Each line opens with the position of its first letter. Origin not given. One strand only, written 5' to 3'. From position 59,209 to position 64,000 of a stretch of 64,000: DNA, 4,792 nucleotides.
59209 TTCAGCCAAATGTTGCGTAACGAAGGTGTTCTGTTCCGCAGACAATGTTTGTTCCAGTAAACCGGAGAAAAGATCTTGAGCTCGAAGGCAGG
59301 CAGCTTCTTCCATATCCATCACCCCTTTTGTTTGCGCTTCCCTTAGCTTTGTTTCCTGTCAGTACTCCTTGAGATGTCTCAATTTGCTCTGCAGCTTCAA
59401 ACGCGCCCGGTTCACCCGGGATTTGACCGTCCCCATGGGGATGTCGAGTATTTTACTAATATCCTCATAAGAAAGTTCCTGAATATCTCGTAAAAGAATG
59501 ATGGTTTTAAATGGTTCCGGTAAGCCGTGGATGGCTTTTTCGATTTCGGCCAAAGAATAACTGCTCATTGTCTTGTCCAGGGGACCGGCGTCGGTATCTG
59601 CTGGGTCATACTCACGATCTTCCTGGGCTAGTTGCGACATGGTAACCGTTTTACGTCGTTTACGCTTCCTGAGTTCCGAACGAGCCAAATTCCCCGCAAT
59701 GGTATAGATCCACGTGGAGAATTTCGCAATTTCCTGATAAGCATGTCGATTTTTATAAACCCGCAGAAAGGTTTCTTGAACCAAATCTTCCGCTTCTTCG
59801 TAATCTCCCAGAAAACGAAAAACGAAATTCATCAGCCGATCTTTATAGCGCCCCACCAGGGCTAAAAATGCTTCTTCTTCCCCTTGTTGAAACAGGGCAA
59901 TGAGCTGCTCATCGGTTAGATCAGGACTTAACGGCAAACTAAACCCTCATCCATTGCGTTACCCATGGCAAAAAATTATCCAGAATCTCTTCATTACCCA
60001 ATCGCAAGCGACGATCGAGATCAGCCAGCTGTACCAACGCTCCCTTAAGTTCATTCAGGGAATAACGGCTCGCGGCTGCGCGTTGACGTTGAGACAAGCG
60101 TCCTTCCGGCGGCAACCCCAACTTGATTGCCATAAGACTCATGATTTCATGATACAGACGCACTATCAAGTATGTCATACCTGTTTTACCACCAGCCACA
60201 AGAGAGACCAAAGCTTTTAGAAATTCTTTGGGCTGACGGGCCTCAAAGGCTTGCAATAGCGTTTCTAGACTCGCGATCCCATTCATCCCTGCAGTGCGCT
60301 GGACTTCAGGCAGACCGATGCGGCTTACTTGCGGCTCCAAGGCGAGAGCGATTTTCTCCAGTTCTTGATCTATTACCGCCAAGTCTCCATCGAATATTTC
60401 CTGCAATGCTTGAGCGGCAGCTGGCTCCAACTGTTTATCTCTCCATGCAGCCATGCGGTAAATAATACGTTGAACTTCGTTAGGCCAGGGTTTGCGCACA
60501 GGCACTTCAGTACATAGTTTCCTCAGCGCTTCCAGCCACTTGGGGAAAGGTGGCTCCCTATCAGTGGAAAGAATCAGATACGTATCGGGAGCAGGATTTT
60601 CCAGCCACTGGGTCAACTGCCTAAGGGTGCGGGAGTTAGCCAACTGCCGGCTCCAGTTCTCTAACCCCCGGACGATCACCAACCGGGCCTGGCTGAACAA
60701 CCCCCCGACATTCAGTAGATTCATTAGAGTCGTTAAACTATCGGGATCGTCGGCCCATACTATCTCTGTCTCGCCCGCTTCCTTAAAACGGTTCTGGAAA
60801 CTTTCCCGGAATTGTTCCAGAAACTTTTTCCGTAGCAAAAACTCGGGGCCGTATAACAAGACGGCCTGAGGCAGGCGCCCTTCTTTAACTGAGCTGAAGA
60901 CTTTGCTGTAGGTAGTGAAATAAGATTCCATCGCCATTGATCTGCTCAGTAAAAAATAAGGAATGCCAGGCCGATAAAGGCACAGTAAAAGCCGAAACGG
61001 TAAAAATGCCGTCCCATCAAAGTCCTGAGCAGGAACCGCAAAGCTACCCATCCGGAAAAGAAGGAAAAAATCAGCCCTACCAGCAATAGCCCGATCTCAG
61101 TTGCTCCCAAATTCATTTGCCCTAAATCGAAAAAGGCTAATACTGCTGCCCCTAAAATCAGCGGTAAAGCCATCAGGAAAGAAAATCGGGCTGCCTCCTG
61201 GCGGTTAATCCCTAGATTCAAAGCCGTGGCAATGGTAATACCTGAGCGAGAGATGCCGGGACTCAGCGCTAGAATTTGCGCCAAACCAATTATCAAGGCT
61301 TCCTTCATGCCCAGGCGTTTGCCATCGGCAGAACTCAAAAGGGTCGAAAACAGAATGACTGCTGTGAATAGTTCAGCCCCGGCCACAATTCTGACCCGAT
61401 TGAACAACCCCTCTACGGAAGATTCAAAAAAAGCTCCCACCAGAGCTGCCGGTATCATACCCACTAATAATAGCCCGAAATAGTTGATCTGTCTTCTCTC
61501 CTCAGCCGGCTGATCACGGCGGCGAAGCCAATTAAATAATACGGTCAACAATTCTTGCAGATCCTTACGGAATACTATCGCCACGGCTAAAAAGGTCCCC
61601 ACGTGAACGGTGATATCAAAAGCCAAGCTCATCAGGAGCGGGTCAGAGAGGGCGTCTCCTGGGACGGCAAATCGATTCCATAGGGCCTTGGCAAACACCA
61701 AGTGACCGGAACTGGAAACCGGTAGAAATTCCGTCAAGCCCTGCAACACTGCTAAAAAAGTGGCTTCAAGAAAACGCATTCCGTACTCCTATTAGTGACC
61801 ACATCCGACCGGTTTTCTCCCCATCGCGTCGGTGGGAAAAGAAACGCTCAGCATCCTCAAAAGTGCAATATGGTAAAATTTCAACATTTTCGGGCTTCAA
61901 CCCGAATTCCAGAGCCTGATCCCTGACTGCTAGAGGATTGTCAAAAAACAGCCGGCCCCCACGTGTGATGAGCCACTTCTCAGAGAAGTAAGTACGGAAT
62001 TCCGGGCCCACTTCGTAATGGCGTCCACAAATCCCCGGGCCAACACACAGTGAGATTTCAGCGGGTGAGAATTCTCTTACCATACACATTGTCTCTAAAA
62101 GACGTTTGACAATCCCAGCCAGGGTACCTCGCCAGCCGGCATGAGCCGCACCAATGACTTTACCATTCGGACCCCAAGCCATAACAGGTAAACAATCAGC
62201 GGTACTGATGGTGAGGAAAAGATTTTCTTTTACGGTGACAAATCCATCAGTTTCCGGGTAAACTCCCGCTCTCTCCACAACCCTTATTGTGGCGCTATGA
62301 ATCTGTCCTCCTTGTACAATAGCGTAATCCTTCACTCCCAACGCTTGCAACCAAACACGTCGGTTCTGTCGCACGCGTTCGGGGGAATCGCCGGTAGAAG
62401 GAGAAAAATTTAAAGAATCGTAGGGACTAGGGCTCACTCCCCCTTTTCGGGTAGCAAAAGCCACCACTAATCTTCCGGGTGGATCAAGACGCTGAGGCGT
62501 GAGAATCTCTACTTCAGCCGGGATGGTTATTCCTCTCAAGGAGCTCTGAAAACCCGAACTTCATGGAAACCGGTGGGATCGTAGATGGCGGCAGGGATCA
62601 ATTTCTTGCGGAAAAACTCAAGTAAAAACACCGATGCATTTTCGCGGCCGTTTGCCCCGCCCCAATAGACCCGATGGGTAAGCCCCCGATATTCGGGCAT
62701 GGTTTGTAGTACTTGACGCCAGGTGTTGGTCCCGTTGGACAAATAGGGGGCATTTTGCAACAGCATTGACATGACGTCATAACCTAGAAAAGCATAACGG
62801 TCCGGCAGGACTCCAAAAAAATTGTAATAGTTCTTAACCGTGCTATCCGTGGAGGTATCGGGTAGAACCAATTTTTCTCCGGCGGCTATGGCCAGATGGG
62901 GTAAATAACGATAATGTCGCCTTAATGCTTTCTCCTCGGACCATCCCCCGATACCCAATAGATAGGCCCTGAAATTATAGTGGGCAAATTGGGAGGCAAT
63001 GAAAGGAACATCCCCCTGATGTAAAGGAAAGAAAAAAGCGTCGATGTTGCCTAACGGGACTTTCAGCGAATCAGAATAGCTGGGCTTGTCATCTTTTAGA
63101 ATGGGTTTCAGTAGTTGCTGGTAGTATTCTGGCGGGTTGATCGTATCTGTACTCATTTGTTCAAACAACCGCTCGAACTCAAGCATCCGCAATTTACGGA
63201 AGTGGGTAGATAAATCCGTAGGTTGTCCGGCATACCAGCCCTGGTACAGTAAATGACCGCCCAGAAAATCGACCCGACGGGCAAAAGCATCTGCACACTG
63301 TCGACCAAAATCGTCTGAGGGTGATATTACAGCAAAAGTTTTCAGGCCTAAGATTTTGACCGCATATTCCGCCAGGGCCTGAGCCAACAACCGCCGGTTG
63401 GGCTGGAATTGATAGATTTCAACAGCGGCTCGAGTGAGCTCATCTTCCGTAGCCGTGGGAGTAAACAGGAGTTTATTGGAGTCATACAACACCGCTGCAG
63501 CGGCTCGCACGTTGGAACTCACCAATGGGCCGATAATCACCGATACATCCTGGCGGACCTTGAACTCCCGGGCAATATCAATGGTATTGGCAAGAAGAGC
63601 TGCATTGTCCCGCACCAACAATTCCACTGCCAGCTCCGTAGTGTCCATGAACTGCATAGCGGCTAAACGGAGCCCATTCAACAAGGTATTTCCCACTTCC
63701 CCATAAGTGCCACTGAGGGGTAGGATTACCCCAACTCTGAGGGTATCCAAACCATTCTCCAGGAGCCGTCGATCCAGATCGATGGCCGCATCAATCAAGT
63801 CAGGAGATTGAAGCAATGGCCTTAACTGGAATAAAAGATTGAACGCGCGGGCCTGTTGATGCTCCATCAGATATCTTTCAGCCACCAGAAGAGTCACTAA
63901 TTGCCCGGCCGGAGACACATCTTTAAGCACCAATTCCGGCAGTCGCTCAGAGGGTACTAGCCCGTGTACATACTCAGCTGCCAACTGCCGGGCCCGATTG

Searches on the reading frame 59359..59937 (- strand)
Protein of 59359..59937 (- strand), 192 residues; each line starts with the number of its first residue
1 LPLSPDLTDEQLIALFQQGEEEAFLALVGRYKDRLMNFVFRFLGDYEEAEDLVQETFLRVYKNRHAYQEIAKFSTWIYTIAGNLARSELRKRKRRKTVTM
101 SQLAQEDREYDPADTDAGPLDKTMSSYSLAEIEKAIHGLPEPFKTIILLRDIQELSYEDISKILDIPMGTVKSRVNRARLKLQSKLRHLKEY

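Call 25: search_protein_families(library=pfam, proteins=[window:59359-59937:-], max_evalue=0.001)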
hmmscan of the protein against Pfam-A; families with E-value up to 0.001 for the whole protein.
window:59359-59937:- (192 aa): 4 families
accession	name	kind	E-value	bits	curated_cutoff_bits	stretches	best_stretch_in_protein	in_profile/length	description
PF04542.20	Sigma70_r2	-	2.1e-21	75.9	24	1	27-95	1-71/71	Sigma-70 region 2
PF08281.18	Sigma70_r4_2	-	3.5e-15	55.8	25.7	1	130-182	2-54/54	Sigma-70, region 4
PF04545.22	Sigma70_r4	-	8.8e-11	41.6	24.1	1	135-183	1-49/50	Sigma-70, region 4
PF07638.17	Sigma70_ECF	-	3.3e-06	27.5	21.1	1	11-187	6-184/185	ECF sigma factor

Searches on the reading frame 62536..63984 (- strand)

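Call 25: search_protein_families(library=pfam, proteins=[window:62536-63984:-], max_evalue=0.001)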
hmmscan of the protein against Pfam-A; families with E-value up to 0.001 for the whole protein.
window:62536-63984:- (482 aa): 4 families
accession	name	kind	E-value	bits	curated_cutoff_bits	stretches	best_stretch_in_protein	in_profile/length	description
PF13458.12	Peripla_BP_6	-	2.9e-24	86.8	31.7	1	81-266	1-187/343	Periplasmic binding protein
PF04348.19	LppC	-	1.8e-07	30.6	28.8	1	83-263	220-394/563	LppC putative lipoprotein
PF13433.12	Peripla_BP_5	-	8.3e-07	28.9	27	1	82-271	1-190/363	Periplasmic binding protein domain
PF01094.35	ANF_receptor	-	3.1e-06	26.9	25.4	1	121-251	26-156/353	Receptor family ligand binding region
